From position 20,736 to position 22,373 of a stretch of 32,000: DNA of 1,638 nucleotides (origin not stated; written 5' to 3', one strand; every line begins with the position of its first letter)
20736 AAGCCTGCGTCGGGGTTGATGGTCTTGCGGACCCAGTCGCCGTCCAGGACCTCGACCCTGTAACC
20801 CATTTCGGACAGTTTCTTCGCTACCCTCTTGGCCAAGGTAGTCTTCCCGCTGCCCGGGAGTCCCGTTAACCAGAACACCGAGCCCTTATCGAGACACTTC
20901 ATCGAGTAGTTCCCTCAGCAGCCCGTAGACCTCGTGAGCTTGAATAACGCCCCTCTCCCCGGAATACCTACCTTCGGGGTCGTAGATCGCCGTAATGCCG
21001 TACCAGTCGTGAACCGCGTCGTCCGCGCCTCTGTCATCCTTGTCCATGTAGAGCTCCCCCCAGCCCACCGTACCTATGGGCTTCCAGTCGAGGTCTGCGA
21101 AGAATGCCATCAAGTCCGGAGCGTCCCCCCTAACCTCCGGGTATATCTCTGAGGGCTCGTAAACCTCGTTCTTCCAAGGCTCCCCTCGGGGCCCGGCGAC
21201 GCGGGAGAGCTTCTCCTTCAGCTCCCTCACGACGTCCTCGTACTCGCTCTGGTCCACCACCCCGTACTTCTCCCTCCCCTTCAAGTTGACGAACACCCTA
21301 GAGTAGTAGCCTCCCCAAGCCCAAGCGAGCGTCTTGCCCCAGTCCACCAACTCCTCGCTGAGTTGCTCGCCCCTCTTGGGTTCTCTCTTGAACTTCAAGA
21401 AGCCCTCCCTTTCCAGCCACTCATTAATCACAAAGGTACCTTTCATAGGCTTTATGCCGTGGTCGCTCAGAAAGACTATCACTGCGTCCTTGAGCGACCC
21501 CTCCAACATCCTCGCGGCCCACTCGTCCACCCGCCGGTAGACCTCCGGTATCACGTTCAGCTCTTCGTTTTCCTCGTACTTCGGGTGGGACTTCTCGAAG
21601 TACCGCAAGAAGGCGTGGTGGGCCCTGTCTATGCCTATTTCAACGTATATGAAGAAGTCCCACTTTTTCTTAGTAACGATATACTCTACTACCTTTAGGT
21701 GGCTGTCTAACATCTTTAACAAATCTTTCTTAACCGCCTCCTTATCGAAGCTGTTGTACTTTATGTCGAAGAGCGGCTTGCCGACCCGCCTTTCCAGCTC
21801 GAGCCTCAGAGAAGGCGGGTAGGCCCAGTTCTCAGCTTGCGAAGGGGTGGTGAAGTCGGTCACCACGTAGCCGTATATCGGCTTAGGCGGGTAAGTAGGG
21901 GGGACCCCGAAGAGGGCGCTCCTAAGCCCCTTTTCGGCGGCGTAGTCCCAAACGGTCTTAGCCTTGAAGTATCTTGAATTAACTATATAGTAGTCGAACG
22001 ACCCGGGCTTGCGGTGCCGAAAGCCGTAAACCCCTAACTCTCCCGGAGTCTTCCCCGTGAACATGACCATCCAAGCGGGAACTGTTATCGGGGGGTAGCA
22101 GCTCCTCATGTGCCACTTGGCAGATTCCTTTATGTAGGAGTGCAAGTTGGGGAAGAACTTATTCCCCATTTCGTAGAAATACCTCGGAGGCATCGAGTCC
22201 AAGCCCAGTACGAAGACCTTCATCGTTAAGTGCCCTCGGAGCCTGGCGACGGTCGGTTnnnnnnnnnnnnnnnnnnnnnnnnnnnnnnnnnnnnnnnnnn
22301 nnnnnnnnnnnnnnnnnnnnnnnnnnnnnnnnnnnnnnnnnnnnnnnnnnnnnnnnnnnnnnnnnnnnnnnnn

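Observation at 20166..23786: PAPS-forming operon (sat ... cysC) with an embedded cytoplasmic NPP-type phosphodiesterase-fold enzyme and no visible reductive branch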

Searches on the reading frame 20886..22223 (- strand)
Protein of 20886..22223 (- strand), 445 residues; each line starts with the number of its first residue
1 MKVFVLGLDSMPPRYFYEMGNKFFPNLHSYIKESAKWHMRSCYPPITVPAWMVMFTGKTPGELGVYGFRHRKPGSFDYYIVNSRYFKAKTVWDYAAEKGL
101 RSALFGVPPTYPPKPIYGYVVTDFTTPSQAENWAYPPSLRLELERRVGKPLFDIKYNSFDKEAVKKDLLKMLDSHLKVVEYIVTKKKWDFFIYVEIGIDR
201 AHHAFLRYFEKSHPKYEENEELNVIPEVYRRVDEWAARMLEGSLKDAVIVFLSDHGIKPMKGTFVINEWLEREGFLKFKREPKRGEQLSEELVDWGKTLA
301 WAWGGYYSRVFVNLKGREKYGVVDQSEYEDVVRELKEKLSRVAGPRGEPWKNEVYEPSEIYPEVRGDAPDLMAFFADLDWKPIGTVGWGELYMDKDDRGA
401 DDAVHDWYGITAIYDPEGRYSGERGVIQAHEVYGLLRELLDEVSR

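Call 3: search_protein_families(library=pfam, proteins=[window:20886-22223:-], max_evalue=0.01)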
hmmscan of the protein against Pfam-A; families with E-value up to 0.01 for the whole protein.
window:20886-22223:- (445 aa): 1 family
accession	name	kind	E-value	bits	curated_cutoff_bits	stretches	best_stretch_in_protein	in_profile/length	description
PF01663.27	Phosphodiest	-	2.7e-49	169.1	23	1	3-401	1-342/342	Type I phosphodiesterase / nucleotide pyrophosphatase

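Call 4: search_protein_families(library=ncbifam, proteins=[window:20886-22223:-], max_evalue=0.01)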
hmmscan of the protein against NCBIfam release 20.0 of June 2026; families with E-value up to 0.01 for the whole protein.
window:20886-22223:- (445 aa): 0 families

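Call 7: find_encoding_contigs(protein=window:20886-22223:-, flank=10000, max_places=6)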
Protein window:20886-22223:- (445 aa): 6 contigs read that carry it; 4 places shown.
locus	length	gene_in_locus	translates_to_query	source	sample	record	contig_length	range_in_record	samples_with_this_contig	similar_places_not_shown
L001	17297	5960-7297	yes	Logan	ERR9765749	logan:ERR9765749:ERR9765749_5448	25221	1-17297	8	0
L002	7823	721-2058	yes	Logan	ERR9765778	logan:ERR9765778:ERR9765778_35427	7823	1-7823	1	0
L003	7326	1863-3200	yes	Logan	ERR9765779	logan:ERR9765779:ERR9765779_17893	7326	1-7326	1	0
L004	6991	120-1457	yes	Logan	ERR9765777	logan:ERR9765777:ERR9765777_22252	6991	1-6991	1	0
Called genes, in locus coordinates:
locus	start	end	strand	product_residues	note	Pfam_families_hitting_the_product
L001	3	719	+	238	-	?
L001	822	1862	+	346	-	PF01547:SBP_bac_1, PF12849:PBP_like_2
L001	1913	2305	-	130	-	PF01050:MannoseP_isomer (weak), PF07385:Lyx_isomer (faint), PF07883:Cupin_2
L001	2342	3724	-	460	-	-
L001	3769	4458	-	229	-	-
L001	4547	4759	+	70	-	-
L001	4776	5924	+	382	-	PF14306:PUA_2, PF01747:ATP-sulfurylase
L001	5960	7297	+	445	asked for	PF01663:Phosphodiest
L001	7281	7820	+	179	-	PF01583:APS_kinase, PF20720:nSTAND3 (weak), PF24883:NPHP3_N (weak), PF03266:NTPase_1 (weak), PF08433:KTI12, PF13238:AAA_18, PF13671:AAA_33, PF13207:AAA_17 (weak)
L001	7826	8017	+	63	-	-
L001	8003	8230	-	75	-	-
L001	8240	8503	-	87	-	PF00276:Ribosomal_L23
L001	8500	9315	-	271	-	PF00573:Ribosomal_L4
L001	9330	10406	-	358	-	PF00297:Ribosomal_L3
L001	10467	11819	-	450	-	PF06068:TIP49, PF05496:RuvB_N (weak), PF13191:AAA_16 (faint), PF00004:AAA (weak), PF13401:AAA_22 (faint), PF17856:TIP49_C, PF22703:Cdc6_lid (weak)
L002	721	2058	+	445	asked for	PF01663:Phosphodiest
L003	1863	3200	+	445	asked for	PF01663:Phosphodiest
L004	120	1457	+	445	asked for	PF01663:Phosphodiest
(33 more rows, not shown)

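Call 8: find_homologous_proteins(query=window:20886-22223:-, max_evalue=0.00001)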
Query window:20886-22223:- (445 aa): 3028 proteins with E <= 0.00001 among 8000 candidates; the best 120 are listed.
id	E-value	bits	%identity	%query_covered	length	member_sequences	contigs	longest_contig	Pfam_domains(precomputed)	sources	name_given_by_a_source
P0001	2.5e-290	981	100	94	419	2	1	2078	PF01663.28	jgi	-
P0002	1.8e-244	830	77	99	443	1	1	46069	PF01663.28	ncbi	-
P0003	1.6e-242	824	76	100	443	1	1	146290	PF01663.28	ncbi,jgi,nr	ncbi:MAG: nucleotide pyrophosphatase [Crenarchaeota archaeon]|nr:nucleotide pyrophosphatase [Thermop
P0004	2.5e-236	803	74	99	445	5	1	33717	PF01663.28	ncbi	-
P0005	5.3e-222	756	80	88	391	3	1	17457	PF01663.28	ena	-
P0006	2.2e-221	754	68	99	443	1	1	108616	PF01663.28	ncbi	-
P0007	6.3e-212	723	64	99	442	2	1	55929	PF01663.28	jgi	-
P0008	4.0e-199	681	62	98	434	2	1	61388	PF01663.28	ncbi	-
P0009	4.2e-180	618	58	99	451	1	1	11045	PF01663.28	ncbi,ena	-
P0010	8.5e-179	614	57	97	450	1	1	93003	PF01663.28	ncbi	-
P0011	8.8e-179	613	58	99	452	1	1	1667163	PF01663.28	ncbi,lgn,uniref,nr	ncbi:alkaline phosphatase family protein [Hyperthermus butylicus]|uniref:Conserved archaeal protein 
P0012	4.5e-177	608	58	99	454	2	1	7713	PF01663.28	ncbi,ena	-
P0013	4.6e-177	608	56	99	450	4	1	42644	PF01663.28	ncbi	-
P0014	6.7e-177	607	59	95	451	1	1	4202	PF01663.28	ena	-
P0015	6.8e-177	607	57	99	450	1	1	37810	PF01663.28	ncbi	-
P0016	3.4e-176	605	58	99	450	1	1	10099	PF01663.28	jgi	jgi:predicted AlkP superfamily phosphohydrolase/phosphomutase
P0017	1.4e-175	603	58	99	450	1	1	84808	PF01663.28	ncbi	-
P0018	6.3e-175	601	57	99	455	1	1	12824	PF01663.28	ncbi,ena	-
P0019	9.5e-175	600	56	99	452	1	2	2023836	PF01663.28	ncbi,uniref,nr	ncbi:hypothetical protein Pyrde_1958 [Pyrodictium delaneyi]|uniref:Nucleotide pyrophosphatase n=1 Ta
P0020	1.2e-174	600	55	100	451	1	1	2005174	PF01663.28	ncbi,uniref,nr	ncbi:alkaline phosphatase family protein [Pyrofollis japonicus]|uniref:alkaline phosphatase family p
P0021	2.1e-174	599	56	99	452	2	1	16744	PF01663.28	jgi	-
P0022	5.4e-174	598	57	99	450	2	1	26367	PF01663.28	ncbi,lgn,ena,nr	ncbi:MAG: nucleotide pyrophosphatase [Crenarchaeota archaeon]|nr:nucleotide pyrophosphatase [Thermop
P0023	6.9e-174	597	57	98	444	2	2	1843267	PF01663.28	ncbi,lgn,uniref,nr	ncbi:type I phosphodiesterase/nucleotide pyrophosphatase [Pyrolobus fumarii 1A]|uniref:Type I phosph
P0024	7.7e-174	597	55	99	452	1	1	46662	PF01663.28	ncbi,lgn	-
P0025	7.8e-174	597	55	99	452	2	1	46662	PF01663.28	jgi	-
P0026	2.1e-173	596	57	99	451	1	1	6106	PF01663.28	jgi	jgi:predicted AlkP superfamily phosphohydrolase/phosphomutase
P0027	2.2e-173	596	55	98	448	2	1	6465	PF01663.28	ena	-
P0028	2.8e-173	595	57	99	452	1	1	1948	PF01663.28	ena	-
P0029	6.6e-173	594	56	99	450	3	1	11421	PF01663.28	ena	-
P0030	9.0e-173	594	56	99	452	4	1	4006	PF01663.28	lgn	-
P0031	2.2e-172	592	55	99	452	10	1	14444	PF01663.28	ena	-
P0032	2.2e-172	592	55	99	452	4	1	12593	PF01663.28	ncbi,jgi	-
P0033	3.1e-172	592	56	98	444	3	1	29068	PF01663.28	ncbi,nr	ncbi:MAG: nucleotide pyrophosphatase [Thermoprotei archaeon]|nr:MAG: nucleotide pyrophosphatase [The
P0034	3.1e-172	592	55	99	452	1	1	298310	PF01663.28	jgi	-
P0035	4.1e-172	592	55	99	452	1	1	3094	PF01663.28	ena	-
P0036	6.8e-172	591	55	99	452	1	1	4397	PF01663.28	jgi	jgi:predicted AlkP superfamily phosphohydrolase/phosphomutase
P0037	7.7e-172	591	56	99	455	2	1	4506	PF01663.28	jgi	-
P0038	2.3e-171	589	56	99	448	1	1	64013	PF01663.28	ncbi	-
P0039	1.0e-170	587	54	99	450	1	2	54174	PF01663.28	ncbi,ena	-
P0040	1.6e-170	586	55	99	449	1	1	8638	PF01663.28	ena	-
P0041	1.9e-170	586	54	99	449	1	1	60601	PF01663.28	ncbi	-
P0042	2.1e-170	586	56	99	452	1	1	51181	PF01663.28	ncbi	ncbi:MAG: alkaline phosphatase family protein [Pyrodictiaceae archaeon]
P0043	5.1e-170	585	55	99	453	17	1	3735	PF01663.28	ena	-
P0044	7.2e-170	584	54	99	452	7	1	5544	PF01663.28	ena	-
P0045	1.1e-169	584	55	99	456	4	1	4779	PF01663.28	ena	-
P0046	1.3e-169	583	54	99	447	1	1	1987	PF01663.28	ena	-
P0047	1.4e-169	583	55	98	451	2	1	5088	PF01663.28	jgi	-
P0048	2.2e-169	583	55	99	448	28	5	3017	PF01663.28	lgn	-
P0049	3.0e-169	582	53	99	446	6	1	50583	PF01663.28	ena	-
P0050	4.2e-169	582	56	98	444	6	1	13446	PF01663.28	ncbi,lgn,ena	-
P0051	3.6e-168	579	55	99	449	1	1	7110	PF01663.28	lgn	-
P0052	8.9e-168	577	55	98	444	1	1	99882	PF01663.28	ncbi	-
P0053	1.0e-167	577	54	99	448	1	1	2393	PF01663.28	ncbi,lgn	-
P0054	2.0e-167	576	56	97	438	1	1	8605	PF01663.28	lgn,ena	-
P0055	2.6e-167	576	56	97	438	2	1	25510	PF01663.28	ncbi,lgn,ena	-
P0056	3.2e-167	575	54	99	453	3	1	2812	PF01663.28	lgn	-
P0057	4.3e-167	575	53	99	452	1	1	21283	PF01663.28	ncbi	-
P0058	6.3e-167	574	54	100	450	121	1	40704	PF01663.28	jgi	-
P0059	1.0e-166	574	53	99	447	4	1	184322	PF01663.28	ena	-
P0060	1.1e-166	574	54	99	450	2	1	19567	PF01663.28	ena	-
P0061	1.2e-166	573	54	99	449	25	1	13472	PF01663.28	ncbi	-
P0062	1.5e-166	573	53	98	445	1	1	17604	PF01663.28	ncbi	-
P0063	2.9e-166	572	55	99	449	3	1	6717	PF01663.28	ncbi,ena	-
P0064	4.2e-166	572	52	99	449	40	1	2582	PF01663.28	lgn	-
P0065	7.5e-166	571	53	99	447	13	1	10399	PF01663.28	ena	-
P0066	9.2e-166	571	54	99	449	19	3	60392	PF01663.28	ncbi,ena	-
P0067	1.1e-165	570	54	99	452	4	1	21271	PF01663.28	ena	-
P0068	2.0e-165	569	53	99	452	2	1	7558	PF01663.28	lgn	-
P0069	3.8e-165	569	53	99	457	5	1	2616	PF01663.28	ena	-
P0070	3.8e-165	569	54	99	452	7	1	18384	PF01663.28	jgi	-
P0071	4.6e-165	568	54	99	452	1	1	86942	PF01663.28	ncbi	-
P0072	6.6e-165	568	53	98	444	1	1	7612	PF01663.28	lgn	-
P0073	7.2e-165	568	55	99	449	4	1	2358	PF01663.28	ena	-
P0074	7.7e-165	568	53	99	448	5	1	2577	PF01663.28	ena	-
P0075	7.8e-165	567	53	99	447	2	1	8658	PF01663.28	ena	-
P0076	1.6e-164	566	53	99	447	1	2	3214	PF01663.28,PF00884.29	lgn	-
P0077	1.9e-164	566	54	99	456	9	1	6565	PF01663.28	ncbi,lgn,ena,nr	ncbi:MAG: alkaline phosphatase family protein [Caldisphaeraceae archaeon]|nr:alkaline phosphatase fa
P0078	2.3e-164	566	56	99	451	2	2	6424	PF01663.28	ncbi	-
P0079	4.1e-164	565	53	98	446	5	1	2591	PF01663.28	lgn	-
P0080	5.7e-164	565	54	99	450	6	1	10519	PF01663.28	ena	-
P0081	9.0e-164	564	57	92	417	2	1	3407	PF01663.28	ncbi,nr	ncbi:MAG: nucleotide pyrophosphatase, partial [Crenarchaeota archaeon]|nr:nucleotide pyrophosphatase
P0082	9.8e-164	564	53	99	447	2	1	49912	PF01663.28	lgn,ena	-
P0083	1.4e-163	563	53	99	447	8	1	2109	PF01663.28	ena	-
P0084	1.9e-163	563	55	93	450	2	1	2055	PF01663.28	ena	-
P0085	2.1e-163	563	53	99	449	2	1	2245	PF01663.28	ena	-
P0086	2.7e-163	562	51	99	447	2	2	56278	PF01663.28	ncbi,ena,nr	ncbi:MAG: nucleotide pyrophosphatase [Thermoprotei archaeon]|nr:MAG: nucleotide pyrophosphatase [The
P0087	3.4e-163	562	52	99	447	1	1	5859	PF01663.28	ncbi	-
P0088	3.5e-163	562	51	98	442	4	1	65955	PF01663.28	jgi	jgi:predicted AlkP superfamily phosphohydrolase/phosphomutase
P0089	8.0e-163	561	52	99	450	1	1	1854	PF01663.28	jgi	-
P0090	8.7e-163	561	53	99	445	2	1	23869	PF01663.28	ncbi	-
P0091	9.0e-163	561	52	99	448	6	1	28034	PF01663.28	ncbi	-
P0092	1.3e-162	560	52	99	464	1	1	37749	PF01663.28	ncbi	-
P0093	2.0e-162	560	53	99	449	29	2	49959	PF01663.28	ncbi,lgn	-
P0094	2.2e-162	559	53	99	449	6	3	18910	PF01663.28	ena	-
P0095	5.9e-162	558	53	99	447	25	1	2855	PF01663.28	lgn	-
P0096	6.4e-162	558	51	99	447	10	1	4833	PF01663.28,PF00884.29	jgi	-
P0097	9.5e-162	557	51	99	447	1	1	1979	PF01663.28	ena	-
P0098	1.7e-161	557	51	99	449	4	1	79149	PF01663.28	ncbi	-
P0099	2.4e-161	556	53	99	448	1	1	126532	PF01663.28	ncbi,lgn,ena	-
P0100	2.4e-161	556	53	99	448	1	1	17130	PF01663.28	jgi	-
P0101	2.7e-161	556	52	99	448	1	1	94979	PF01663.28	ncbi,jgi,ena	-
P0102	3.7e-161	555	53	98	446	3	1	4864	PF01663.28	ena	-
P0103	3.8e-161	555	52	100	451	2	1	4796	PF01663.28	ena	-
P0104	7.7e-161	554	51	99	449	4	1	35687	PF01663.28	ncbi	-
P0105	1.4e-160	553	50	99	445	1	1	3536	PF01663.28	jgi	-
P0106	1.6e-160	553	52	99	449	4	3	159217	PF01663.28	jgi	-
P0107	2.5e-160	553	51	99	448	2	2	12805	PF01663.28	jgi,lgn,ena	-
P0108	2.8e-160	552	52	94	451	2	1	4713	PF01663.28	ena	-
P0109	3.3e-160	552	52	99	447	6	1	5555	PF01663.28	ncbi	ncbi:MAG: alkaline phosphatase family protein [Candidatus Nezhaarchaeales archaeon]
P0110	3.6e-160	552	51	99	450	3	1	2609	PF01663.28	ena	-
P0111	3.9e-160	552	52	99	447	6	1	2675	PF01663.28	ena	-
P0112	5.5e-160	552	53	99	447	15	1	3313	PF01663.28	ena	-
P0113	3.3e-159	549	54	94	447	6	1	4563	PF01663.28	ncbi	-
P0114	5.3e-159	548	54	98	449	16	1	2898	PF01663.28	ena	-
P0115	6.0e-159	548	52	99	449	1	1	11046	PF01663.28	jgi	-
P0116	9.7e-159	547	51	98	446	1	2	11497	PF01663.28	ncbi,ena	-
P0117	2.5e-158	546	54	93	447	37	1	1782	PF01663.28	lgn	-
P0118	2.6e-158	546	52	99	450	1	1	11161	PF01663.28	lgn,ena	-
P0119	3.4e-158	546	50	99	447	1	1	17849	PF01663.28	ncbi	ncbi:MAG: alkaline phosphatase family protein [Nitrososphaerota archaeon]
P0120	9.5e-158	544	50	99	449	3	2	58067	PF01663.28,PF00884.29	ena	-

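Call 10: find_related_loci(query=A1, collection=genome_contigs, flank=10000)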
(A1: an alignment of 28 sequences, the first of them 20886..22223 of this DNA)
Query A1 (445 aa) in genome_contigs; peptide patterns used: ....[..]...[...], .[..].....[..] (x = any residue, [..] = any of these).
600 stretches matched a pattern (row limit reached: there are more); 563 encode a relative of the query (tblastn E <= 1e-3); the best 80 are kept; 80 distinct loci.
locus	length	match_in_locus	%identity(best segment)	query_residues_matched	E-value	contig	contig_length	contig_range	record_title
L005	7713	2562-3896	58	2-440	2e-174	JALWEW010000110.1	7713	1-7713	MAG: Acidilobaceae archaeon isolate T11_metabat1_scaf2bin.118 T11_NODE_5986_length_7713_cov_2.406670, whole genome shotg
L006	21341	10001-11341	56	2-442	1e-172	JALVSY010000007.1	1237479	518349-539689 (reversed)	MAG: Pyrodictiaceae archaeon isolate M1_maxbin2_scaf2bin.012 M1_NODE_1_length_1237479_cov_161.761673, whole genome shotg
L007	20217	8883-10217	56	2-440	7e-172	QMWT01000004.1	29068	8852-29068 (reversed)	MAG: Thermoprotei archaeon isolate B82_G16 B82_Guay16_scaffold_00546, whole genome shotgun sequence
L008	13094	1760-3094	56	2-440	2e-171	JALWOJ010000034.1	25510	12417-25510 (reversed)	MAG: Acidilobaceae archaeon isolate M2_maxbin2_scaf2bin.140 M2_NODE_1683_length_25510_cov_2.458614, whole genome shotgun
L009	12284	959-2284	57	2-440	3e-171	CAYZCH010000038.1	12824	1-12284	MAG TPA_asm: uncultured Desulfurococcales archaeon isolate binchicken_co219_434 genome assembly, contig: k141_396800, wh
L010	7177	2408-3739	56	3-440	2e-170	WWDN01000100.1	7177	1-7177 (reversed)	MAG: Thermodiscus sp. isolate A1_148_esom k151_728291, whole genome shotgun sequence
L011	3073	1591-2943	54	2-440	8e-176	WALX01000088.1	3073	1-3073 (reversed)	MAG: Candidatus Hestiella sp. isolate S016_56_esom k151_542089, whole genome shotgun sequence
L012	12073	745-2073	54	2-440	4e-166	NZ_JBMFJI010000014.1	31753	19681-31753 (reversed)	MAG: Acidilobus sp. isolate KM4331-13 NODE_14_length_31753_cov_14.220419, whole genome shotgun sequence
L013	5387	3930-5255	55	2-440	1e-167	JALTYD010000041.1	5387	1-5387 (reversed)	MAG: Pyrodictiaceae archaeon isolate S141_metabat2_scaf2bin.024 S141_NODE_17744_length_5387_cov_1.260266, whole genome s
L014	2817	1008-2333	55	2-440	3e-173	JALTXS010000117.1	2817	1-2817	MAG: Desulfurococcales archaeon isolate S141_metabat1_scaf2bin.117 S141_NODE_45355_length_2817_cov_5.262082, whole genom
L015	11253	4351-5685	54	2-440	4e-163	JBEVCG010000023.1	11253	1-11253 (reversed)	MAG: Thermoproteota archaeon isolate 2_1_SS_W3_F1_Bin023_Water NODE_2288_length_11253_cov_5.838096, whole genome shotgun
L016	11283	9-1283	56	19-440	5e-163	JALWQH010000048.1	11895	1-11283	MAG: Desulfurococcales archaeon isolate M2_metabat1_scaf2bin.040 M2_NODE_7145_length_11895_cov_7.226632, whole genome sh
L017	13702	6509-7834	53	2-439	9e-163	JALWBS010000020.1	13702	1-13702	MAG: Desulfurococcales archaeon isolate T10_metabat2_scaf2bin.158 T10_NODE_1567_length_13702_cov_22.842726, whole genome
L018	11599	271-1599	51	2-440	5e-159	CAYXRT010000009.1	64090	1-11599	MAG TPA_asm: uncultured Desulfurococcales archaeon isolate SRP141552_co1_52 genome assembly, contig: NODE_141_length_640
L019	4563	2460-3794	52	2-442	1e-161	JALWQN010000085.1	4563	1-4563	MAG: Desulfurococcales archaeon isolate M2_metabat1_scaf2bin.068 M2_NODE_36885_length_4563_cov_3.046664, whole genome sh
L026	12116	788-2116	48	2-440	2e-142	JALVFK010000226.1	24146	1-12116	MAG: Desulfurococcales archaeon isolate A1_maxbin2_scaf2bin.023 A1_NODE_558_length_24146_cov_45.889920, whole genome sho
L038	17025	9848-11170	43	2-441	3e-132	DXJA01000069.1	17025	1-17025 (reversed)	MAG TPA_asm: Candidatus Jordarchaeum madagascariense isolate EB_bin_7 k141_42167, whole genome shotgun sequence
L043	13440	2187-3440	45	2-418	9e-128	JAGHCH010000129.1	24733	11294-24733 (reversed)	MAG: Candidatus Methanomethylicota archaeon isolate AUK277 PB_MBMC_231_c_000000000090, whole genome shotgun sequence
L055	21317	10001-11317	43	2-436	1e-124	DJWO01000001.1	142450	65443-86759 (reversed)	MAG TPA_asm: Candidatus Aminicenantes bacterium UBA6228 UBA6228_contig_39952, whole genome shotgun sequence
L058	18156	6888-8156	46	2-416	4e-124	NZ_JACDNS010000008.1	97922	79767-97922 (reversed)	MAG: Thermococcus sp. isolate GB_MAG1_027 c_000000000202, whole genome shotgun sequence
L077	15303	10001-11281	42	2-426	1e-119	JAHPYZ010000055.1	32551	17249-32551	MAG: Promethearchaeota archaeon isolate LW30_13 NODE_276_length_32551_cov_6.365891, whole genome shotgun sequence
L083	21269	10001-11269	44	2-422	5e-119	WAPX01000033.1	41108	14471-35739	MAG: Archaeoglobaceae archaeon isolate S145_38 k151_232137, whole genome shotgun sequence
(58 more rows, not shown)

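Call 24: search_solved_structures(query=A1, max_evalue=0.01, show_alignments=2)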
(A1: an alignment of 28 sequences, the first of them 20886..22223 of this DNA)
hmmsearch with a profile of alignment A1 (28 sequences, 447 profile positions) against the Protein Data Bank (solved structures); distinct sequences matched with E-value up to 0.01: 1.
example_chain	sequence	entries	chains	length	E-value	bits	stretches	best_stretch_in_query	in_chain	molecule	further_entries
3szy_A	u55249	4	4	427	0.0018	20.6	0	7-106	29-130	phosphonoacetate hydrolase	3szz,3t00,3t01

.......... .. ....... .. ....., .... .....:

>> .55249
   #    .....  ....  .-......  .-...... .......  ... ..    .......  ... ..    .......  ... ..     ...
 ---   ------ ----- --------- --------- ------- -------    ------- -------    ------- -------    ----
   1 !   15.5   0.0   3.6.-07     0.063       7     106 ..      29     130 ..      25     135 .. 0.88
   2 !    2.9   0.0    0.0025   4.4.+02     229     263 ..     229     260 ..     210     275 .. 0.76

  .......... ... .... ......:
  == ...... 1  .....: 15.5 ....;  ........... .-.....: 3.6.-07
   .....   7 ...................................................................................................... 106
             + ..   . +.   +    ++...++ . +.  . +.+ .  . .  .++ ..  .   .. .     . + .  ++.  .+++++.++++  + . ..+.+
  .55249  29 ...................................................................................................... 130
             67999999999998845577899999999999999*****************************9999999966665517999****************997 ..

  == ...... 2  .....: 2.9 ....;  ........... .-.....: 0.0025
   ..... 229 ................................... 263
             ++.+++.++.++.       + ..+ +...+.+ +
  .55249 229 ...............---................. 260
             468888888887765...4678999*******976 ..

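Call 31: predict_structure(alignment_id=A1)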
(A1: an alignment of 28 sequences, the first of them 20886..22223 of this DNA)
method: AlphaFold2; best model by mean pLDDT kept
length: 445 residues; sequences in the alignment: 28
mean_pLDDT: 91.6   pTM: 0.90
mean pLDDT of the five models: 91.6, 91.2, 91.1, 90.8, 88.6
residues with pLDDT >= 90: 347; 70-90: 75; 50-70: 23; < 50: 0
segments of 3 or more residues with pLDDT < 50: none
pLDDT, mean of each block of 10 residues (from residue 1): 95 96 96 97 88 92 88 84 78 93 77 75 67 86 94 87 96 97 96 94 95 93 97 98 96 94 95 97 92 96 93 94 97 98 95 97 93 95 92 76 93 94 96 97 85
secondary structure, 60 per line:
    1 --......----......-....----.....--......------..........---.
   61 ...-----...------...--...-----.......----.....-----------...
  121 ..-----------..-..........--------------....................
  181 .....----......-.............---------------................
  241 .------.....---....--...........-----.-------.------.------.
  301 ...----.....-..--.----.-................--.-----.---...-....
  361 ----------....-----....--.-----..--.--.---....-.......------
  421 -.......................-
elements in order: E3-8 H13-18 H20-23 H28-32 E35-40 H47-56 H60-63 E69-71 E78-80 H91-97 E102-106 E118-122 H137-146 H161-185 E190-195 H197-209 H225-241 E248-252 E256-259 E262-265 H266-272 E300-303 E308-312 H325-340 E353-355 H357-360 E371-374 E380-383 E403-406 E408-414 E422-428 H429-444
